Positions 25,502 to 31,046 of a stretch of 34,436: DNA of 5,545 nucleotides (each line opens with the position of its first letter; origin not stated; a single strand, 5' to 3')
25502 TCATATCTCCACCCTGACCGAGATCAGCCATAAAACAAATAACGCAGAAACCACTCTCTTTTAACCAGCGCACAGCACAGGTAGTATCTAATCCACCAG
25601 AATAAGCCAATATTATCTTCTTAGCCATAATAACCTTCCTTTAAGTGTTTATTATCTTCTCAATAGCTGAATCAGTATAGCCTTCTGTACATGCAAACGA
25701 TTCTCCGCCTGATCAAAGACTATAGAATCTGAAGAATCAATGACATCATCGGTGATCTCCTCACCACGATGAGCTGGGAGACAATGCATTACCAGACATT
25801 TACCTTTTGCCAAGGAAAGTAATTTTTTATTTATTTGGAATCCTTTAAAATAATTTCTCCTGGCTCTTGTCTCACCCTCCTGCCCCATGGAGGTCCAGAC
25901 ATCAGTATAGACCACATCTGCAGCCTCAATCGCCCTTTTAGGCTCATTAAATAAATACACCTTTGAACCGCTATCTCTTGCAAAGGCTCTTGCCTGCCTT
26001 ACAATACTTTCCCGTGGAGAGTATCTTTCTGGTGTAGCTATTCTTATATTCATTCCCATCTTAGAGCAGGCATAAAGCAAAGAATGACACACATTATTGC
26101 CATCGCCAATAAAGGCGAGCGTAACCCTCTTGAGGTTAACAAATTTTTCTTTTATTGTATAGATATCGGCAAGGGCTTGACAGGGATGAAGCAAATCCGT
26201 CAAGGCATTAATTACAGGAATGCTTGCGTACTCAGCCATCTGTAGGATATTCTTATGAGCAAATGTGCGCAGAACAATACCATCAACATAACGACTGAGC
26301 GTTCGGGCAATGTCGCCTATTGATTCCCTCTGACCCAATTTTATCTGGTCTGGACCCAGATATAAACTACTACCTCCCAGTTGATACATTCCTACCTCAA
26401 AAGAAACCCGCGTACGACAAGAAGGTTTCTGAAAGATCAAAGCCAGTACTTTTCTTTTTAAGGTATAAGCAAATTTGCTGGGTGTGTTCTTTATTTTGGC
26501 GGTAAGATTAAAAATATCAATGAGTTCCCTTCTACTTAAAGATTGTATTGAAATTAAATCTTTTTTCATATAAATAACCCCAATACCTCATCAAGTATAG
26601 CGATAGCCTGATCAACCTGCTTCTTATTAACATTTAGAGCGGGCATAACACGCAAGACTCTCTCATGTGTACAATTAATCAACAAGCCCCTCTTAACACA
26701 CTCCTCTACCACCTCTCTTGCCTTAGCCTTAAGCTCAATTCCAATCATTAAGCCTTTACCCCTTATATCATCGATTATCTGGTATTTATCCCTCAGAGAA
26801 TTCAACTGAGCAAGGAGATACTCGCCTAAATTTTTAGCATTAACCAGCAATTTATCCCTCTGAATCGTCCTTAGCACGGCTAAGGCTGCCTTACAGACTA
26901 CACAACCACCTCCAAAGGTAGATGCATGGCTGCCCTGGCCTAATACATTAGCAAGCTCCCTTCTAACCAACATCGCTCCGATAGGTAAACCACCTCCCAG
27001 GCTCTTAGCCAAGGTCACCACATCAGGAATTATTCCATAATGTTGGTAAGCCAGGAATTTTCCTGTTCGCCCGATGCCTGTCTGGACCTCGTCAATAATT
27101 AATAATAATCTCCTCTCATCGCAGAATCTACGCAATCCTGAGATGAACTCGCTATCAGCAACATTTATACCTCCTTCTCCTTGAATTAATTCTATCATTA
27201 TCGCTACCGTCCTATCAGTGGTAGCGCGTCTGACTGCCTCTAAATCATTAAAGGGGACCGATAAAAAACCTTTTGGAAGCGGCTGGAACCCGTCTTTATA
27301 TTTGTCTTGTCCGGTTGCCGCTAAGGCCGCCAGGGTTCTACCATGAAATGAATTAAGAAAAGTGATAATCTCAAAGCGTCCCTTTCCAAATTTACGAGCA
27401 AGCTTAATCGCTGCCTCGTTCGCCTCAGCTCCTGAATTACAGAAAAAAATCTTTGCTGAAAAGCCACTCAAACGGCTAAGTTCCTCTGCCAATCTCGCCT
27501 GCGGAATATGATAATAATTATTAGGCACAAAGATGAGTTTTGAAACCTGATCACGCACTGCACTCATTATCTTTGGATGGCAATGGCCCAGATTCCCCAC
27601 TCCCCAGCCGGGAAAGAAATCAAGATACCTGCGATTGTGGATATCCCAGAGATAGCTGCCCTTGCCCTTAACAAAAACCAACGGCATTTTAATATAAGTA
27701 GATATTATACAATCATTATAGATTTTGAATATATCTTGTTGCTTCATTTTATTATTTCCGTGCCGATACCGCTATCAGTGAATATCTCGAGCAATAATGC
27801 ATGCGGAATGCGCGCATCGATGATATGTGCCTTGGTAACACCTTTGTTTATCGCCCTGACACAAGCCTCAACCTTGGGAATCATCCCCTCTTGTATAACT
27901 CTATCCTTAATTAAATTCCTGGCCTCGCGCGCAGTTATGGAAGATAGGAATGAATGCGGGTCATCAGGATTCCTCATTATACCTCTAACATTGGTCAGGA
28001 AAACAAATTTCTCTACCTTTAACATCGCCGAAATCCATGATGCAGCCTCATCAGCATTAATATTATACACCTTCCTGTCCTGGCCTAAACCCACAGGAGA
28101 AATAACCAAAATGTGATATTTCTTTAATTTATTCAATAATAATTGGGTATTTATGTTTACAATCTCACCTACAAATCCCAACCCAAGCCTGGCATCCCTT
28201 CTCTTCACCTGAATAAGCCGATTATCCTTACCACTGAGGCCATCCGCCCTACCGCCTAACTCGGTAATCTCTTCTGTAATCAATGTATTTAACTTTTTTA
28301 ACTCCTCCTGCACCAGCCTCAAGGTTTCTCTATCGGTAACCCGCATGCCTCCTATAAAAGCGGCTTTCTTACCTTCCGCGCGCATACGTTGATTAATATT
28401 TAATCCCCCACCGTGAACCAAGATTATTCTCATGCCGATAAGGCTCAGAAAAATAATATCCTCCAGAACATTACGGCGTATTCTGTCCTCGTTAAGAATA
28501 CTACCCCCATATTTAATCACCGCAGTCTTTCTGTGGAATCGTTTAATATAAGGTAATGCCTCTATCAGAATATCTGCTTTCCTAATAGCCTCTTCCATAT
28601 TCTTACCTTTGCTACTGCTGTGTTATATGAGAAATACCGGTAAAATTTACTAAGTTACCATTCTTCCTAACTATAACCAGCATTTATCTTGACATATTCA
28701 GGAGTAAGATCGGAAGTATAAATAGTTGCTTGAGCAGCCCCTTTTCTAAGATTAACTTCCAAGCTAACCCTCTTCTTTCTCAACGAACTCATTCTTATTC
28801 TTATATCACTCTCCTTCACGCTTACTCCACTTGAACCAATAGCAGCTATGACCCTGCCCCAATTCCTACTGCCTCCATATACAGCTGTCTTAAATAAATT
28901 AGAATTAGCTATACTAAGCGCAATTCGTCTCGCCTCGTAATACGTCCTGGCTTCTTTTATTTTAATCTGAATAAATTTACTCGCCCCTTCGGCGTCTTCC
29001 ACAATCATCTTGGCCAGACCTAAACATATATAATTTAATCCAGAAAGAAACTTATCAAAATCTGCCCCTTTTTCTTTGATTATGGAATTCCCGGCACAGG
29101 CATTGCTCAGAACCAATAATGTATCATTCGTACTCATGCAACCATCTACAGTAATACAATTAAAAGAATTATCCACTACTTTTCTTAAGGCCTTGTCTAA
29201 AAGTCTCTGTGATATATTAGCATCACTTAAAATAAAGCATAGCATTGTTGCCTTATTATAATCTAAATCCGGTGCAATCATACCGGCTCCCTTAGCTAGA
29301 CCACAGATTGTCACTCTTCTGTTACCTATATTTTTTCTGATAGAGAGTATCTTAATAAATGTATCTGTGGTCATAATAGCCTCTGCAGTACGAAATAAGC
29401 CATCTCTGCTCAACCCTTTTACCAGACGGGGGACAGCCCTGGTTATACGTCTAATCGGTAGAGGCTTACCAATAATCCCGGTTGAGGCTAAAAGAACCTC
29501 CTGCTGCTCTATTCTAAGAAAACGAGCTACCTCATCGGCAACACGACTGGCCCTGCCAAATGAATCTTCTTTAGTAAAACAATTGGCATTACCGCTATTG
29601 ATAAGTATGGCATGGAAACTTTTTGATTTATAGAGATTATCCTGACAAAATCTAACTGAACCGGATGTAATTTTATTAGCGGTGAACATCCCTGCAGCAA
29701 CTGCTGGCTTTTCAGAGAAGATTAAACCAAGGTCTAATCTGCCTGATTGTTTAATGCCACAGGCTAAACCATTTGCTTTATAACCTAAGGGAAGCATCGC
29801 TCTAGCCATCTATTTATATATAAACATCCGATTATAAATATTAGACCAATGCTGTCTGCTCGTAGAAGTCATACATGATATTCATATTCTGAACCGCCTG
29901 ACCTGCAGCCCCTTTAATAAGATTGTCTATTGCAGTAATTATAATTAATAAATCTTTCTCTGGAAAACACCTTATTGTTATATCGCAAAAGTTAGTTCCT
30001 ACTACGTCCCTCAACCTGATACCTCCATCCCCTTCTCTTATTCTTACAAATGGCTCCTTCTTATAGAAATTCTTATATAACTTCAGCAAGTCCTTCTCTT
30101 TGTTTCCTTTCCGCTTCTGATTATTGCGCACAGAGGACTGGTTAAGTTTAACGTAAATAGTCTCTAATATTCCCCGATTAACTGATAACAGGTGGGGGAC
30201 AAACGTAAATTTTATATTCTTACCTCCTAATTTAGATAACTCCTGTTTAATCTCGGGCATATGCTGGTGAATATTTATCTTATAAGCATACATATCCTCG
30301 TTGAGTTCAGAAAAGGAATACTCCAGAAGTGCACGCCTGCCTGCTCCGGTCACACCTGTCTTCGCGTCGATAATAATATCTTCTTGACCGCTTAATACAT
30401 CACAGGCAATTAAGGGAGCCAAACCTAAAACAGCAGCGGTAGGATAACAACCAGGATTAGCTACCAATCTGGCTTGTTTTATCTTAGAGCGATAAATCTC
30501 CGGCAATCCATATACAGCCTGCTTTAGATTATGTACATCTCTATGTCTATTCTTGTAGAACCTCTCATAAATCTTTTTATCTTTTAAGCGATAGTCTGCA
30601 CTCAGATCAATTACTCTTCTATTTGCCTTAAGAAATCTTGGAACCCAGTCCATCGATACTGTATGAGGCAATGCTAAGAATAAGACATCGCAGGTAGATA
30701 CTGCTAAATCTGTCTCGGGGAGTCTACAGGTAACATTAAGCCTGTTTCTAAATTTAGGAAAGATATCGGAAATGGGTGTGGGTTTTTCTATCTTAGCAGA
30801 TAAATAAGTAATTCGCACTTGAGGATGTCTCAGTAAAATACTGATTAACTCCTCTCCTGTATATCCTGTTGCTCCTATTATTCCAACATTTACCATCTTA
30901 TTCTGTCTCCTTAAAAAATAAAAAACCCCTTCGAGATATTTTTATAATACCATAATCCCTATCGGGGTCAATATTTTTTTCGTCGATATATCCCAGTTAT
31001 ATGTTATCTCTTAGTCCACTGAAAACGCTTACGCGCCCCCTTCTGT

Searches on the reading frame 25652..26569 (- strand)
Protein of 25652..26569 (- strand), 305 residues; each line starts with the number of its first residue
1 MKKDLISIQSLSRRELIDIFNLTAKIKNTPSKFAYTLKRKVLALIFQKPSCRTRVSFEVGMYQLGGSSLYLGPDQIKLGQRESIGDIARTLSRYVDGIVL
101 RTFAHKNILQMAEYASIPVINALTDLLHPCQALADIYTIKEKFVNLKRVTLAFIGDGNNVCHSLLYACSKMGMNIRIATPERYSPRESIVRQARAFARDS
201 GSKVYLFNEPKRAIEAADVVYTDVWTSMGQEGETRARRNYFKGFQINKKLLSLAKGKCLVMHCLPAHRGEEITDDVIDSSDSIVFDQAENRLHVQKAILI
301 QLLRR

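Call 7: search_protein_families(library=pfam, proteins=[window:25652-26569:-], max_evalue=0.001)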
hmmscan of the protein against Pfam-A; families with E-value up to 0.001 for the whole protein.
window:25652-26569:- (305 aa): 2 families
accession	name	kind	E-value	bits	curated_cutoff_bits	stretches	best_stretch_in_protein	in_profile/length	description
PF00185.30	OTCace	-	2.2e-60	203.7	29.4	1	149-301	3-156/157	Aspartate/ornithine carbamoyltransferase, Asp/Orn binding domain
PF02729.26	OTCace_N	-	2.2e-47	161.3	29.9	1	3-141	1-148/148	Aspartate/ornithine carbamoyltransferase, carbamoyl-P binding domain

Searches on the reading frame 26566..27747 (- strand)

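Call 7: search_protein_families(library=pfam, proteins=[window:26566-27747:-], max_evalue=0.001)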
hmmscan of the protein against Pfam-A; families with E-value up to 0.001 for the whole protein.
window:26566-27747:- (393 aa): 1 family
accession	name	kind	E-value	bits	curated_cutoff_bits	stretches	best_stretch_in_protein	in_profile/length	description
PF00202.27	Aminotran_3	-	1.6e-118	396.4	30.5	1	20-389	8-403/403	Aminotransferase class-III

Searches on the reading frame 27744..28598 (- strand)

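Call 7: search_protein_families(library=pfam, proteins=[window:27744-28598:-], max_evalue=0.001)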
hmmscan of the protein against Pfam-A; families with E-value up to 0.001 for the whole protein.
window:27744-28598:- (284 aa): 1 family
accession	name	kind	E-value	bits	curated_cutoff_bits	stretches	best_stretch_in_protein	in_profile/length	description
PF00696.33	AA_kinase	-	1.2e-39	136.9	24.9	1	24-261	1-234/234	Amino acid kinase family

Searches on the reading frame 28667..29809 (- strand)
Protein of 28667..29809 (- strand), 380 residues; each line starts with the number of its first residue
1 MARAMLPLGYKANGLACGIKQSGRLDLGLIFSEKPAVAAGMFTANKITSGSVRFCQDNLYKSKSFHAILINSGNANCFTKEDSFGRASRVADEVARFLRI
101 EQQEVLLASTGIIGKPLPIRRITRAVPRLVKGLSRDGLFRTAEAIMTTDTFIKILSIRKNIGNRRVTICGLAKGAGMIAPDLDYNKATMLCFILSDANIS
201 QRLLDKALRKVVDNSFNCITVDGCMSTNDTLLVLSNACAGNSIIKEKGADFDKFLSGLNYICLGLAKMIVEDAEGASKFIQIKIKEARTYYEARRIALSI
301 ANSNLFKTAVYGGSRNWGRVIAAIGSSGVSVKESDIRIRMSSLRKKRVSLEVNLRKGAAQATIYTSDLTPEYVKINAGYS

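Call 7: search_protein_families(library=pfam, proteins=[window:28667-29809:-], max_evalue=0.001)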
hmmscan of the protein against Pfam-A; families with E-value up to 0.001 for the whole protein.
window:28667-29809:- (380 aa): 1 family
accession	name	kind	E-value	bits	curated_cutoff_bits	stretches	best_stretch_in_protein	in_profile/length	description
PF01960.23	ArgJ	-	3.1e-123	411.7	32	2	12-342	2-318/377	ArgJ family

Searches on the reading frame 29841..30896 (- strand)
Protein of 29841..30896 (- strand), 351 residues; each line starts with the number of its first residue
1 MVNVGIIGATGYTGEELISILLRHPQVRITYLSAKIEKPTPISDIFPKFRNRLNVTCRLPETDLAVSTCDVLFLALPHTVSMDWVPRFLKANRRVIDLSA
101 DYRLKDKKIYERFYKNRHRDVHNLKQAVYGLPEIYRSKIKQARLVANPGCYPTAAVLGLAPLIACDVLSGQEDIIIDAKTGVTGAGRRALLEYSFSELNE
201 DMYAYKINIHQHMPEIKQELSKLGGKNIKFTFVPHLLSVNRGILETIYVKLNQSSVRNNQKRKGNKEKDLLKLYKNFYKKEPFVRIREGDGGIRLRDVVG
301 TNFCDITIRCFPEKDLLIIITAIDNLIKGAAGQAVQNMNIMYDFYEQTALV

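Call 7: search_protein_families(library=pfam, proteins=[window:29841-30896:-], max_evalue=0.001)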
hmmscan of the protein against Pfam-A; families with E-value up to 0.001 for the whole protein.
window:29841-30896:- (351 aa): 3 families
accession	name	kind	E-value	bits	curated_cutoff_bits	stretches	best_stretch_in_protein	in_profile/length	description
PF22698.1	Semialdhyde_dhC_1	-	2e-51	174.5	27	1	150-325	1-165/165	Semialdehyde dehydrogenase, dimerisation domain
PF01118.30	Semialdhyde_dh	-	3.7e-32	111.7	26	1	3-142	1-121/121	Semialdehyde dehydrogenase, NAD binding domain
PF02774.23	Semialdhyde_dhC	-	7.1e-17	62.6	26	1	159-328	1-184/184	Semialdehyde dehydrogenase, dimerisation domain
